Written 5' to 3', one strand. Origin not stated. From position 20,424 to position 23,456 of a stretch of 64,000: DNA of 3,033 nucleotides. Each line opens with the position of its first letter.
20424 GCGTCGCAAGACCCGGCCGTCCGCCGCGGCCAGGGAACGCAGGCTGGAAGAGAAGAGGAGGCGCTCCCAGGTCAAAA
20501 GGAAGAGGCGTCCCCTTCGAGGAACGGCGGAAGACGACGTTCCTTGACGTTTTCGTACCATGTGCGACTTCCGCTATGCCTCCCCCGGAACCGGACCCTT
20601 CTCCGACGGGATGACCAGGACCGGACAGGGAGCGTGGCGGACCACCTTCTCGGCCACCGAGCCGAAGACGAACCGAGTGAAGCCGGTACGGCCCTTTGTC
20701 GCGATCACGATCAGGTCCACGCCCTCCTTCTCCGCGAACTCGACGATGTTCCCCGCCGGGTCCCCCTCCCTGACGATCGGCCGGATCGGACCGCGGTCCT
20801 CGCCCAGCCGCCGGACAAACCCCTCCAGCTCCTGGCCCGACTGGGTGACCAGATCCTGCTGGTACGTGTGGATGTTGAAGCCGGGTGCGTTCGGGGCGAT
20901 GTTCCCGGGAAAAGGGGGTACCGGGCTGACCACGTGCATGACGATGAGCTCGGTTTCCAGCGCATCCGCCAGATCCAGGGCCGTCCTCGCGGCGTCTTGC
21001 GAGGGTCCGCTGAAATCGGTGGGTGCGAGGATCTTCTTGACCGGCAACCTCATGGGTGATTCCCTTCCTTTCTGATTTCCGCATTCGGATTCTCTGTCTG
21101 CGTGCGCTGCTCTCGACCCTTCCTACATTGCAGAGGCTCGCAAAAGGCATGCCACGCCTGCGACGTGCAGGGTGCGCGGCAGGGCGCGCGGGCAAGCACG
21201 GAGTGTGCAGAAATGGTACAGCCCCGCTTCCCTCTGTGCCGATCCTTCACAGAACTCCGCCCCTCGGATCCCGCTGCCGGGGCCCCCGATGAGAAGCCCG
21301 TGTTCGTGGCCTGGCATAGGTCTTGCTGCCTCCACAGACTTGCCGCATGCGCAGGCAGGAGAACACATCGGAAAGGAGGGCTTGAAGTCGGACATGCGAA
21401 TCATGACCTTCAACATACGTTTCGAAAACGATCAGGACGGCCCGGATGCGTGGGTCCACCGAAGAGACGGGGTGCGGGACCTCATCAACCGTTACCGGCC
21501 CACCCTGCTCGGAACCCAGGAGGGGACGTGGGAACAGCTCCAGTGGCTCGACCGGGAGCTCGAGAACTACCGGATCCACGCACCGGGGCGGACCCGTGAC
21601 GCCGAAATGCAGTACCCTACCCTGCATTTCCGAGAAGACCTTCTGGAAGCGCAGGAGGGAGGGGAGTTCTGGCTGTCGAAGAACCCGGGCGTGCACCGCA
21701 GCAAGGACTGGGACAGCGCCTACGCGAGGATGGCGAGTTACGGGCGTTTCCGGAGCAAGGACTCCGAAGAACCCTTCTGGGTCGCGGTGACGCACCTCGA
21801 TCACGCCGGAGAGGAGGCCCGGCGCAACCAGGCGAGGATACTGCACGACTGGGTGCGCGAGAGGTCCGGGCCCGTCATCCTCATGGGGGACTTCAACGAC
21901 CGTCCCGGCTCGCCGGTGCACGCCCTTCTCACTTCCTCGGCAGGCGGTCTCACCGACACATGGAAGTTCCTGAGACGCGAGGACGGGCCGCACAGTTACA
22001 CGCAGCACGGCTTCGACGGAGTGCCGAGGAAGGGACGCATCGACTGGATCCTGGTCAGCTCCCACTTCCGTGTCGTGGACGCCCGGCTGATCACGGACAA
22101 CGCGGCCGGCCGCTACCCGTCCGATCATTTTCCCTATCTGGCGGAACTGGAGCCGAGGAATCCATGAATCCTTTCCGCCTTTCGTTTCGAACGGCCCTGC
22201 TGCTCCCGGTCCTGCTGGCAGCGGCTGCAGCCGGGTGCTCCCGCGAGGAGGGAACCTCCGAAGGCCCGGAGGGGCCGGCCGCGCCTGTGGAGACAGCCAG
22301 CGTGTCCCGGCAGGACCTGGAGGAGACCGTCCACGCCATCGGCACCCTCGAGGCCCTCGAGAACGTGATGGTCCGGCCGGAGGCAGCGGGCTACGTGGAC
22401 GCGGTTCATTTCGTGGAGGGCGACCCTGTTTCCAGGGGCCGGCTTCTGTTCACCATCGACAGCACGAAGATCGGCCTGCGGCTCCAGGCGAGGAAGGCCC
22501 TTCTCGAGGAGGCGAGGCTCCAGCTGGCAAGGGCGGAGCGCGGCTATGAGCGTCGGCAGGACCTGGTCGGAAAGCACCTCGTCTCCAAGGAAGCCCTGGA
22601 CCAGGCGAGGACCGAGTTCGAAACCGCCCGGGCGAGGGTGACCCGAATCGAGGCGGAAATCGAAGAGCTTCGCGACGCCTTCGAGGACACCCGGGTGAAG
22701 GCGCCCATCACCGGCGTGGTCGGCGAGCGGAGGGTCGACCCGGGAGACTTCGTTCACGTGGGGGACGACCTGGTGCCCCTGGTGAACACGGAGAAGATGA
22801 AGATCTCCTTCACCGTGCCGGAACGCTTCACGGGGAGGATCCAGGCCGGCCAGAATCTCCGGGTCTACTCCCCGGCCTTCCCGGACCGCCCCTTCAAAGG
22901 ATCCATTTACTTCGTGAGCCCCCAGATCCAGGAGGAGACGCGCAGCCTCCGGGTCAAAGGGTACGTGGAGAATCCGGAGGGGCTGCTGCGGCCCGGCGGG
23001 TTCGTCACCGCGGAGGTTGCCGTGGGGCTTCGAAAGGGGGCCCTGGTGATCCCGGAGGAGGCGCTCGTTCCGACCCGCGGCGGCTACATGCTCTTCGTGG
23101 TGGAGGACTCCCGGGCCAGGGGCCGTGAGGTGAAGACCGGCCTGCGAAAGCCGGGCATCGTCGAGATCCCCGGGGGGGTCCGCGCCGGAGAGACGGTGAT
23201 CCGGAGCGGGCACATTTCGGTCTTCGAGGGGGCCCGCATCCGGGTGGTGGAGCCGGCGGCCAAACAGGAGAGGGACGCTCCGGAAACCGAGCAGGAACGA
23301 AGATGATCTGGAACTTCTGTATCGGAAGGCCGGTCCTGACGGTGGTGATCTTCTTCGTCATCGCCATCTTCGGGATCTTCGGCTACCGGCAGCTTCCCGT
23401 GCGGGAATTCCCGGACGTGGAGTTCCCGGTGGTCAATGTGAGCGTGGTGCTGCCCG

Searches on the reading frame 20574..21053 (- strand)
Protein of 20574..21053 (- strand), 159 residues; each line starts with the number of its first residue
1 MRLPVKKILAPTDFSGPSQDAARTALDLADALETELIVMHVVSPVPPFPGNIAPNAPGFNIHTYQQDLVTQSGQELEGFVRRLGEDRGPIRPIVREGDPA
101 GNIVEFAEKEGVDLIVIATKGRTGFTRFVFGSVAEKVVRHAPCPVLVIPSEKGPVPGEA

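Call 69: search_protein_families(library=pfam, proteins=[window:20574-21053:-], max_evalue=0.001)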
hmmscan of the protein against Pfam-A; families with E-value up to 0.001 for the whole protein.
window:20574-21053:- (159 aa): 1 family
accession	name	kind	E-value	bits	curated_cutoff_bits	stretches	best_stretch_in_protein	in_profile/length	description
PF00582.32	Usp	-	6.7e-34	117.9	24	1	5-149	2-141/141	Universal stress protein family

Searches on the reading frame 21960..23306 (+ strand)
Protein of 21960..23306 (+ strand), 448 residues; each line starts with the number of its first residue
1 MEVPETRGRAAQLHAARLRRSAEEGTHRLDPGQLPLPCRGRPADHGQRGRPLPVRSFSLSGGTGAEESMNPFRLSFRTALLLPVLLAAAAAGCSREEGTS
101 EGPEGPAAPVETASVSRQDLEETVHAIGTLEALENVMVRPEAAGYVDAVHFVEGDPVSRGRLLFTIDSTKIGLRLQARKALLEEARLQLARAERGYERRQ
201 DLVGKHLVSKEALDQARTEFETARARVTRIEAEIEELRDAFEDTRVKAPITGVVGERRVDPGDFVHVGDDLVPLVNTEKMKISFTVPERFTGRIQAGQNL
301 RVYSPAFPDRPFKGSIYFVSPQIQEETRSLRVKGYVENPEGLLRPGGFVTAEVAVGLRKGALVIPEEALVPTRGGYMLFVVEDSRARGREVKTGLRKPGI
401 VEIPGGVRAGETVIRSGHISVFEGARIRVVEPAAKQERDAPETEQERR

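Call 69: search_protein_families(library=pfam, proteins=[window:21960-23306:+], max_evalue=0.001)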
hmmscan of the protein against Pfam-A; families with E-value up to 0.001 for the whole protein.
window:21960-23306:+ (448 aa): 3 families
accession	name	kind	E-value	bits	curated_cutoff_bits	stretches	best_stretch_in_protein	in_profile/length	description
PF16576.10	HlyD_D23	-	1.5e-31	109.8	30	1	120-349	2-214/214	Barrel-sandwich domain of CusB or HlyD membrane-fusion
PF13437.12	HlyD_3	-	1.1e-15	58.7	22.2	1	246-346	2-106/106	HlyD family secretion protein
PF00364.28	Biotin_lipoyl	-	2.9e-05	24.2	22.1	0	246-295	3-54/73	Biotin-requiring enzyme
